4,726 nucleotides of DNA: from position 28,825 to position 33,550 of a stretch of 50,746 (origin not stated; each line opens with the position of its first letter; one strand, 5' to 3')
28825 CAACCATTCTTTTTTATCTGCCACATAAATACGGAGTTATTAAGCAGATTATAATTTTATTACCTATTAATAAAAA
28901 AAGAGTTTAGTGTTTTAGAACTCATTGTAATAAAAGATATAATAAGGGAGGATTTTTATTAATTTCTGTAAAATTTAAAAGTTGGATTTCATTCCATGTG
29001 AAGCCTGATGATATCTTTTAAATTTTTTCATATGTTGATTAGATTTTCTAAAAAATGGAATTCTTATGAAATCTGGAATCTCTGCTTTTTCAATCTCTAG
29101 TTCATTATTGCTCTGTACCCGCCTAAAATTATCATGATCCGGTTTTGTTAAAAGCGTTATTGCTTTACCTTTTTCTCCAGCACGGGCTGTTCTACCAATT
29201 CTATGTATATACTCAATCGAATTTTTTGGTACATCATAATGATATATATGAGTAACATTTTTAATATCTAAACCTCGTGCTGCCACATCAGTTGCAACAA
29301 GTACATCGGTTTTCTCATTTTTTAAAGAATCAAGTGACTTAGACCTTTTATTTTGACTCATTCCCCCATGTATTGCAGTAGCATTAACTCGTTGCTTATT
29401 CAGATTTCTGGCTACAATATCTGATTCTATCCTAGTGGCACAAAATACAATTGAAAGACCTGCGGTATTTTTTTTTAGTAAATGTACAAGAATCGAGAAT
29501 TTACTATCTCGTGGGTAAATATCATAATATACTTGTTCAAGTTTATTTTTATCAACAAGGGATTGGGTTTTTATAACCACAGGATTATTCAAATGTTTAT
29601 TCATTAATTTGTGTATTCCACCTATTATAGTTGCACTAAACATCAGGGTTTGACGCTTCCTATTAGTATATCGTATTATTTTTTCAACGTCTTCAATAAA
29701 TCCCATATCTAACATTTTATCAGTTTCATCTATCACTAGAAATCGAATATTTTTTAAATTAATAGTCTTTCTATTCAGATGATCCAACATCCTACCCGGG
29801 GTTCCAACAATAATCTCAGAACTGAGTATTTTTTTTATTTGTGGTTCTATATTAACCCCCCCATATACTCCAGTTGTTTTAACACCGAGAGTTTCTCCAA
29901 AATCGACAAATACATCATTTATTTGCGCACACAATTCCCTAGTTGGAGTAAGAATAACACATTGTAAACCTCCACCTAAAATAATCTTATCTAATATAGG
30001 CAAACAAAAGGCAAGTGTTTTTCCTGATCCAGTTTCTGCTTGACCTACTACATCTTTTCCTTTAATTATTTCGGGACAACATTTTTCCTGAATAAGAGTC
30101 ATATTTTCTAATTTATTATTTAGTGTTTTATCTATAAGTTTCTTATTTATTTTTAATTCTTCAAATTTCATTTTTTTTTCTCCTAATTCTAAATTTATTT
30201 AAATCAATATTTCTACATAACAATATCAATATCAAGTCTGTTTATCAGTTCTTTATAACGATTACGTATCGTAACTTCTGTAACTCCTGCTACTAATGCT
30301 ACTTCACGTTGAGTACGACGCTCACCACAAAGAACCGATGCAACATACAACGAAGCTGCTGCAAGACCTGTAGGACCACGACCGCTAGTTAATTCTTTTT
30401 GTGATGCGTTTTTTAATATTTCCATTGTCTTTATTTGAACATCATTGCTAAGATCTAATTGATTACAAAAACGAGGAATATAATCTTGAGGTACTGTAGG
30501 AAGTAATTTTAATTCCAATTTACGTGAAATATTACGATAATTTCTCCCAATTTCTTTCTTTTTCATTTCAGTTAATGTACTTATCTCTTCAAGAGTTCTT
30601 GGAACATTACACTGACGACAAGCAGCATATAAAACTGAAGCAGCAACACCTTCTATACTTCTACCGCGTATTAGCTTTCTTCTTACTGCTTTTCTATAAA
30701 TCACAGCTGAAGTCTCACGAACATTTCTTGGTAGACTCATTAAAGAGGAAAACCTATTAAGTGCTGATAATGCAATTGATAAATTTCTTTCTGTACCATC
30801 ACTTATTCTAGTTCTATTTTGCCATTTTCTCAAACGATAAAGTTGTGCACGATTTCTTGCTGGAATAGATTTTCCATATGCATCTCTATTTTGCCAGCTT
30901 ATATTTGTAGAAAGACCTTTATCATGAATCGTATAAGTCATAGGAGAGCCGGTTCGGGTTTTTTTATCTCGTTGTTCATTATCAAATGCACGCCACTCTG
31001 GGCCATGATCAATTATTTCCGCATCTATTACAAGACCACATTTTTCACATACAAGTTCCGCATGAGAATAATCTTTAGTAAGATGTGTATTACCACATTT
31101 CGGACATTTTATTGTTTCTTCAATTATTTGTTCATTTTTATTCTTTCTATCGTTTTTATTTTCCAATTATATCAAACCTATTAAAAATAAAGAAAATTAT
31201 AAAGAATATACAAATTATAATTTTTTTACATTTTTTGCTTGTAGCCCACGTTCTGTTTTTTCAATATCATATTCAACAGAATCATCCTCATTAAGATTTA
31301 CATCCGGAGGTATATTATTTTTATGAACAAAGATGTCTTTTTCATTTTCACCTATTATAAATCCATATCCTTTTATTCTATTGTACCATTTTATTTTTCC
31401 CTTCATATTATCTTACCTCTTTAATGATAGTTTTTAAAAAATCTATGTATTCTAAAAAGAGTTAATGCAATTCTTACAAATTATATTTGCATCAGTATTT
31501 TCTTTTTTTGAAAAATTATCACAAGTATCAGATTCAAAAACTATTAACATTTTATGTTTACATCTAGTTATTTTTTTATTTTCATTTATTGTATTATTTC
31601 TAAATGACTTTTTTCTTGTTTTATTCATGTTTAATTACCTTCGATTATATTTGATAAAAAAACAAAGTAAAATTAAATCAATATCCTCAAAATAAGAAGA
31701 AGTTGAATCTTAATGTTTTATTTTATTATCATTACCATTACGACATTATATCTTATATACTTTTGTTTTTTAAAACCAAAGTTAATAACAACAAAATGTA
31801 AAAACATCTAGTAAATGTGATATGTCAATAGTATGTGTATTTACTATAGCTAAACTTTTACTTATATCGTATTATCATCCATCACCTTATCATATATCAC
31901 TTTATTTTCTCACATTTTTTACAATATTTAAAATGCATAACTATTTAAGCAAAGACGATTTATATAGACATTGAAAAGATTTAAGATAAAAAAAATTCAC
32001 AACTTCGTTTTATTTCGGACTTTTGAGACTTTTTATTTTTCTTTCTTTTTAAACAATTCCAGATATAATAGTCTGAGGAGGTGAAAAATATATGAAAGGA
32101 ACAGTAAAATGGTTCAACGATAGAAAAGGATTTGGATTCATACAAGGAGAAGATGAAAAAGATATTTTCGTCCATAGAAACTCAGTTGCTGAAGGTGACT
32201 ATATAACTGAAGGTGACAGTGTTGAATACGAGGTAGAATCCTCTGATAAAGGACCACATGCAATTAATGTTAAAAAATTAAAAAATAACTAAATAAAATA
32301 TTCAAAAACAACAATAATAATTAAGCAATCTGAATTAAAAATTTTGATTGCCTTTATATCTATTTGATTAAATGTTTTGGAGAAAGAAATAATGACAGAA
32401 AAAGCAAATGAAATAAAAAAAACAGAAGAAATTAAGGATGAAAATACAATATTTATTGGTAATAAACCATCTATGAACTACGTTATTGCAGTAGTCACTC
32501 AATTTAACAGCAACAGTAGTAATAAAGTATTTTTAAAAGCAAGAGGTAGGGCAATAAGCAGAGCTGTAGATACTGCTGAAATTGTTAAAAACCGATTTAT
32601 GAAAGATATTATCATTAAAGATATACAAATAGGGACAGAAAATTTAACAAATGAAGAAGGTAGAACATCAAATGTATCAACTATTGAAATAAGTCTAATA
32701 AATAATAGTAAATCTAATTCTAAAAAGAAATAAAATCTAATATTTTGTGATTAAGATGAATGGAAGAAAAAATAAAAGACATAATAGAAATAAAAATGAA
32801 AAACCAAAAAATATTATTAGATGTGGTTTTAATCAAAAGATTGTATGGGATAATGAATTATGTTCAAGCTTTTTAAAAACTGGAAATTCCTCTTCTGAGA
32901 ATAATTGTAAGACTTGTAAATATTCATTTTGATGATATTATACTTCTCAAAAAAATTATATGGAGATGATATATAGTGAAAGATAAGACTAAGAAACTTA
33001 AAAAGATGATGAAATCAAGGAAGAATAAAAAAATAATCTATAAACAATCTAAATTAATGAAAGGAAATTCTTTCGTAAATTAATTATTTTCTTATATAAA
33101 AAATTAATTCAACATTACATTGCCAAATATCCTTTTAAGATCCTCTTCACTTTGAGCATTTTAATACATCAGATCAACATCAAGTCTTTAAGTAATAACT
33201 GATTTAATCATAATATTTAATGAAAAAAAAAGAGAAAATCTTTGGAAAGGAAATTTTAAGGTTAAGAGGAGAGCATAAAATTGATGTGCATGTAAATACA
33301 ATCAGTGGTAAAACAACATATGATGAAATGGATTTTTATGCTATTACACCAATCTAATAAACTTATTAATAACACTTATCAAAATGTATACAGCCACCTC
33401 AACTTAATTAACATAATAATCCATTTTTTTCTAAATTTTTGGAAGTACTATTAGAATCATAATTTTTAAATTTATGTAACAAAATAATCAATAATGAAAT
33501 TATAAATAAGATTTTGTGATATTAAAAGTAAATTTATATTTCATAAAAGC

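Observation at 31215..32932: Two unannotated 58-aa C-X12-C-X14-C-X2-C paralogs, one in each of two mirror-image cold-shock gene modules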

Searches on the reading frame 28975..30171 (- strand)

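Call 97: search_protein_families(library=padloc, proteins=[window:28975-30171:-], max_evalue=0.01)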
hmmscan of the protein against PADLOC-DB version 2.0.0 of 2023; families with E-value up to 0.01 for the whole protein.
window:28975-30171:- (398 aa): 75 families (the best 25 are shown)
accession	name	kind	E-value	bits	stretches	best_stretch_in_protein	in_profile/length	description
PDLC02861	DpdF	-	1.3e-26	91.1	1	27-358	32-360/611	DpdF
PDLC03928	PsyrT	-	8.9e-25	85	1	12-346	11-350/689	-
PDLC02864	DpdF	-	1.7e-22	78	1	26-359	25-356/610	DpdF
PDLC02503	BrxHI|BrxHII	-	1.2e-21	74.7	1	23-345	24-356/698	BrxHI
PDLC03960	SngC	-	4.6e-21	73.2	1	19-356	20-375/720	-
PDLC02870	DpdF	-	3.3e-20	70.1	1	233-352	222-340/534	DpdF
PDLC02623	DrmD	-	2.5e-16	56.6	1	215-341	503-633/1040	DrmD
PDLC02707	PbeA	-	5.5e-14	49.7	1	222-338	506-623/672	PbeA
PDLC02863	DpdF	-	9.8e-13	45.7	1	237-356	50-170/488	DpdF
PDLC01252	Cas3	-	6.5e-12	43.5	1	131-350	103-307/324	CAS-I; effector_G3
PDLC01089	C3a193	-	1.3e-11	41.7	1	239-351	489-602/983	poss. alt. Cas3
PDLC02501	BrxHI|BrxHII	-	1.4e-11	41.3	1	25-341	25-352/925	BrxHI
PDLC02855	DpdF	-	3.8e-11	40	1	183-337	323-475/825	DpdF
PDLC00938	Cas3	-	2.1e-10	38.4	1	133-348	117-339/358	CRISPR-associated helicase Cas3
PDLC02862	DpdF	-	3.2e-10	36.5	1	253-348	374-470/811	DpdF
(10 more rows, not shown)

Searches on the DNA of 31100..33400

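Call 59: search_rna_families(source=window, start=31100, end=33400, threshold=evalue, max_evalue=10)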
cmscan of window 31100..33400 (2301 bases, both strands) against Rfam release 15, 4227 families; matches with E-value up to 10: 7.
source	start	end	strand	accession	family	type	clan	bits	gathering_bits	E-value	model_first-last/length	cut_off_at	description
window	31998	32141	+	RF01766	cspA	Cis-reg; thermoregulator;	-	20.6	78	0.013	39-222/428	no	cspA thermoregulator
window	31639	31666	-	RF01103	UPD-PKc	Cis-reg;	-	19.9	40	4.9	1-29/29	no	Pseudoknot of upstream pseudoknot domain (UPD) of the 3'UTR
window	31667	31724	-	RF04352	Plastid-psbA-4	Cis-reg;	CL00153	19.7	56.8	4.6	1-61/61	no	Plastid-psbA-4 3UTR RNA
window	32474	32536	+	RF03346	mir-881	Gene; miRNA;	-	18.6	70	4.2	1-78/78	no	mir-881 microRNA precursor family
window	32841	32912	+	RF00315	snoJ33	Gene; snRNA; snoRNA; CD-box;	-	16.7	45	6.1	1-81/81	no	Small nucleolar RNA J33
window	31688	31753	-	RF03189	mir-1175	Gene; miRNA;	-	14.9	51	9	1-72/72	no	mir-1175 microRNA precursor family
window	32156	32187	+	RF02060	STnc410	Gene; sRNA;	-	13.7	50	8.2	39-70/158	no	Enterobacterial sRNA STnc410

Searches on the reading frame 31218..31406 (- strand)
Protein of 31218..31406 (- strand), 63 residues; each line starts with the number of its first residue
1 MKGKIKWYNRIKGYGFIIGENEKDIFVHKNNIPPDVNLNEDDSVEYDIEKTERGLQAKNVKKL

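Call 4: search_protein_families(library=pfam, proteins=[window:31218-31406:-], max_evalue=1)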
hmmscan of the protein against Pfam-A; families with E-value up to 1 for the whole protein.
seq(63 aa): 2 families
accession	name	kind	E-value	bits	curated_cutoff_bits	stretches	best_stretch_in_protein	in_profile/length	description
PF00313.28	CSD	-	8.4e-19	67.7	27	1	1-62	1-65/66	'Cold-shock' DNA-binding domain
PF08206.17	OB_RNB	-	0.00033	20.7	24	1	12-54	8-48/58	Ribonuclease B OB domain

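Call 97: search_protein_families(library=padloc, proteins=[window:31218-31406:-], max_evalue=0.01)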
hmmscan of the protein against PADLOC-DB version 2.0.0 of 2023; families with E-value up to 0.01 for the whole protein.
seq(63 aa): 1 family
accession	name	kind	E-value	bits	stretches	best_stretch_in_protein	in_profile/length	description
PDLC02916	CSD_V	-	1.9e-15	54.5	1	2-62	3-63/64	-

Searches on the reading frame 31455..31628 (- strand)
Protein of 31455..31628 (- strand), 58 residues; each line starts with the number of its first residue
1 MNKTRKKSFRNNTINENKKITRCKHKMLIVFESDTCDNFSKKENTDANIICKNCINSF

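Call 4: search_protein_families(library=pfam, proteins=[window:31455-31628:-], max_evalue=1)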
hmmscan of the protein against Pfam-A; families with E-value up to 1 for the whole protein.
seq(58 aa): 1 family
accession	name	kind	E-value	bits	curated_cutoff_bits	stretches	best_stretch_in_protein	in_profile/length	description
PF22311.1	DUF6970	-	0.014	15.7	27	1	13-52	8-49/78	Domain of unknown function (DUF6970)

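Call 10: find_homologous_proteins(query=window:31455-31628:-, max_evalue=0.1)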
Query seq(58 aa) (58 aa): 4 proteins with E <= 0.1 among 4 candidates.
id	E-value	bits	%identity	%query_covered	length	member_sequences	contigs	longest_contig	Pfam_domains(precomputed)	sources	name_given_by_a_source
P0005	1.8e-29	117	100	100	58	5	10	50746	-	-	-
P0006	6.8e-19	84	78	100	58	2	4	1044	-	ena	-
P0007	1.3e-17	80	74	100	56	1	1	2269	-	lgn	-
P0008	8.1e-14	68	67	100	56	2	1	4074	-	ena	-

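Call 14: find_encoding_contigs(protein=P0005, flank=6000, max_places=10)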
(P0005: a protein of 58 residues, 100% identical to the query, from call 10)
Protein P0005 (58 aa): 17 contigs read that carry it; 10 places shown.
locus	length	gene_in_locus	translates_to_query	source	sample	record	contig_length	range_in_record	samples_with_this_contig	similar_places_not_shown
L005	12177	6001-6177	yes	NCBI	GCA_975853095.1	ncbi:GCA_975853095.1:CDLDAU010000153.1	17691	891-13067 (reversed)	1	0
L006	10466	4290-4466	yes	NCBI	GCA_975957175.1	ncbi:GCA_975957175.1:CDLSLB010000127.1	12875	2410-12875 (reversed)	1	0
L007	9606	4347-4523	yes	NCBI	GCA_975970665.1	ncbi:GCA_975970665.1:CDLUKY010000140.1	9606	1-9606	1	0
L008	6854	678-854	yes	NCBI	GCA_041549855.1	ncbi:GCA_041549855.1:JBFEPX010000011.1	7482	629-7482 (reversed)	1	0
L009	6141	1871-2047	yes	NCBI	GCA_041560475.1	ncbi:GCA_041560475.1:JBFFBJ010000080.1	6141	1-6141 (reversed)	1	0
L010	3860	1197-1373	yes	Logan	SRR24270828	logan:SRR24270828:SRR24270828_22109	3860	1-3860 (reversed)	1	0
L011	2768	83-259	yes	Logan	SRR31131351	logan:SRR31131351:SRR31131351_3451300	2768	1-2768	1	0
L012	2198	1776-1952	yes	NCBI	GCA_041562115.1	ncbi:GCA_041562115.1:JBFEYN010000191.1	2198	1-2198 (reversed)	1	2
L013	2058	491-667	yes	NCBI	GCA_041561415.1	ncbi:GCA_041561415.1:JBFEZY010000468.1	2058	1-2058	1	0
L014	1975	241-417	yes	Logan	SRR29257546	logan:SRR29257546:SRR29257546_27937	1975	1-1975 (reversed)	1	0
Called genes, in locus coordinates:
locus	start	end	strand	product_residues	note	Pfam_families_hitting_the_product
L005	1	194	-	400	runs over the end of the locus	PF00091:Tubulin, PF12327:FtsZ_C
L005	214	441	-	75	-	-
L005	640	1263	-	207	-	PF01873:eIF-5_eIF-2B, PF01938:TRAM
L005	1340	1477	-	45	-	-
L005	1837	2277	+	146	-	PF01092:Ribosomal_S6e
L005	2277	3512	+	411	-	PF00009:GTP_EFTU, PF03193:RsgA_GTPase (faint), PF10662:PduV-EutP (faint), PF09173:eIF2_C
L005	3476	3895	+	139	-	PF13638:PIN_4 (faint), PF18477:PIN_9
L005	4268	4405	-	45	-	-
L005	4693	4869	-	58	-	-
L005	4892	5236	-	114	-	PF01918:Alba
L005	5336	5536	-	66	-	PF00313:CSD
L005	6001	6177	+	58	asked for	-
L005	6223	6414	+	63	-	PF00313:CSD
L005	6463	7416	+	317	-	PF08271:Zn_Ribbon_TF, PF00382:TFIIB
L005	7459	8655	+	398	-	PF04851:ResIII (weak), PF00270:DEAD, PF00271:Helicase_C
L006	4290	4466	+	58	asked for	-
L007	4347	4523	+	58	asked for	-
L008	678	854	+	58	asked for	-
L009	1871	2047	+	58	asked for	-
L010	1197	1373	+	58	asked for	-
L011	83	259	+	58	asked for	-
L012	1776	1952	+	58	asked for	-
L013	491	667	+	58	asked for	-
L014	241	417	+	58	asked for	-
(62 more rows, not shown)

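Call 15: find_encoding_contigs(protein=P0008, flank=5000)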
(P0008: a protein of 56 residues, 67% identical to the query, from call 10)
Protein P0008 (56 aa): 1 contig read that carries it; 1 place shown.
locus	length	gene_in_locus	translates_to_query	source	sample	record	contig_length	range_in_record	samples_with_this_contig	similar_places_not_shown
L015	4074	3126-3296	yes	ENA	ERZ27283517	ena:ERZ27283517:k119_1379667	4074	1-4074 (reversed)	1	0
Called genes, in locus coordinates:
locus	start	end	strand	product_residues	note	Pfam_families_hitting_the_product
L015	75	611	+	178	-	-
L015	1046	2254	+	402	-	PF00089:Trypsin, PF13365:Trypsin_2, PF13180:PDZ_2 (weak)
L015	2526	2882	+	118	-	PF01381:HTH_3, PF13412:HTH_24 (faint)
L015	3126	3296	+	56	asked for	-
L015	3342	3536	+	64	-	PF00313:CSD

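Call 16: find_encoding_contigs(protein=P0007, flank=5000)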
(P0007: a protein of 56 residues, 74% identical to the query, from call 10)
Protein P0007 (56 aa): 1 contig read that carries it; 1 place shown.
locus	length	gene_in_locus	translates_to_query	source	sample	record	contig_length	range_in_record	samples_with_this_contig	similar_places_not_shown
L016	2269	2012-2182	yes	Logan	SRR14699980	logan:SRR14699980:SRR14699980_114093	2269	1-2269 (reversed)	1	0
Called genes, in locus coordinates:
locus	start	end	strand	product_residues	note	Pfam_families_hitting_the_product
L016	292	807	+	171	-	-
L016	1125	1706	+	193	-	PF06195:DUF996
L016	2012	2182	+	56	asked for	-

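Call 17: find_encoding_contigs(protein=P0006, flank=5000)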
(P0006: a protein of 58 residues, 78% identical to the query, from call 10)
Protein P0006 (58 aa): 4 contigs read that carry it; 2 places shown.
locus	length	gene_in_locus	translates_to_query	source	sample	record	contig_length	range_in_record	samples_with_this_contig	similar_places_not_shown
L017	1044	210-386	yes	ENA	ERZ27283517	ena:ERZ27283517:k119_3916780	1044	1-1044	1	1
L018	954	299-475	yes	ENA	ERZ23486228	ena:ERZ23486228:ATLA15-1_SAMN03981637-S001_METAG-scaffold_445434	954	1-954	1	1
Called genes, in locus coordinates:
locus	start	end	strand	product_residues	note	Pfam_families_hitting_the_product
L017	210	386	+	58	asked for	-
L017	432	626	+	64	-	PF00313:CSD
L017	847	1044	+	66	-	?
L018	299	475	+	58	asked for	-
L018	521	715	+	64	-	PF00313:CSD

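Call 97: search_protein_families(library=padloc, proteins=[window:31455-31628:-], max_evalue=0.01)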
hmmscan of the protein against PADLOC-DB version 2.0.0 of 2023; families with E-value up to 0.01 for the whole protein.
seq(58 aa): 0 families

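Call 98: search_protein_families(library=phrogs, proteins=[window:31455-31628:-], max_evalue=0.1)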
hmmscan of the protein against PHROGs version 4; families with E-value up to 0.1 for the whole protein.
seq(58 aa): 2 families
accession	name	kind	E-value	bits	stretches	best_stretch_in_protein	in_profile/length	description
phrog_8437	-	unknown function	0.019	15.4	1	10-39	134-163/230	-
phrog_6082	-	unknown function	0.07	14.5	1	9-55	29-76/79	-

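Call 100: list_cluster_members(proteins=[P0005, window:32756-32929:+, P0014, P0051, P0056])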
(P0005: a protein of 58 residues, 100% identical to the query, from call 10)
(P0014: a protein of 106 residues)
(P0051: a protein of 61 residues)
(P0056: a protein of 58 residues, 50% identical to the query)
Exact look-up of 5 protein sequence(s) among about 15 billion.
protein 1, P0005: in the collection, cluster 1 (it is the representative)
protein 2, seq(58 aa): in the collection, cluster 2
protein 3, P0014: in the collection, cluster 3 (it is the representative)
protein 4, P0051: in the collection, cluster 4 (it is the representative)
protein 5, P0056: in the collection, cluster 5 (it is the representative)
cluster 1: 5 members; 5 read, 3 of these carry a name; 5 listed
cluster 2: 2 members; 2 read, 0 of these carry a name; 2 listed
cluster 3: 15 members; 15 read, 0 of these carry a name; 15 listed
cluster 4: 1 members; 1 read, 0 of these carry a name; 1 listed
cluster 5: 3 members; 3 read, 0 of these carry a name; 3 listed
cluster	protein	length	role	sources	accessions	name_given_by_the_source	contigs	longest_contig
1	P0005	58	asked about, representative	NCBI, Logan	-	-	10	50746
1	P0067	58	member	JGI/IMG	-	hypothetical protein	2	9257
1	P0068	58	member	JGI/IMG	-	hypothetical protein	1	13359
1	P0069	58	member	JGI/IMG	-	hypothetical protein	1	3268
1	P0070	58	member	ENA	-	-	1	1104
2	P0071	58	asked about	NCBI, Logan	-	-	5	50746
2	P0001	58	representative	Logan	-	-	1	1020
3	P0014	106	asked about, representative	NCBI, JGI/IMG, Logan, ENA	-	-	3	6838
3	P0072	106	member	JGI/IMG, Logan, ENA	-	-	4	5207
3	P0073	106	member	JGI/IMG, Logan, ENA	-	-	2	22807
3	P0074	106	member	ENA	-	-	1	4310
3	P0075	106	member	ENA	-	-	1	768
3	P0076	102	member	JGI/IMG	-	-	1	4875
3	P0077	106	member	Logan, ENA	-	-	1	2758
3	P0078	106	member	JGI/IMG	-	-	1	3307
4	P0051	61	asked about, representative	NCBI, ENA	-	-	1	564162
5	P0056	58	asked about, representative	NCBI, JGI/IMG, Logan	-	-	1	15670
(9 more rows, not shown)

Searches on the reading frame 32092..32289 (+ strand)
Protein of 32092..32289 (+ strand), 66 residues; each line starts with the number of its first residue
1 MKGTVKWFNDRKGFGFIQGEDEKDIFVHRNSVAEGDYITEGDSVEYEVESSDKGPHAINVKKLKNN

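Call 4: search_protein_families(library=pfam, proteins=[window:32092-32289:+], max_evalue=1)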
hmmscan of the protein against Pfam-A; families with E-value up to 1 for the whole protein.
seq(66 aa): 3 families
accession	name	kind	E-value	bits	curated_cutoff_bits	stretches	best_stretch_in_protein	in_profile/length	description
PF00313.28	CSD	-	2.3e-22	79.1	27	1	1-62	1-65/66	'Cold-shock' DNA-binding domain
PF08206.17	OB_RNB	-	2.8e-05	24.2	24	1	11-53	7-47/58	Ribonuclease B OB domain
PF22707.2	S1CSD-TOTE-2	-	0.001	19.4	27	1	2-45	4-39/60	S1/CSD-like domain 2 of the TOTE conflict systems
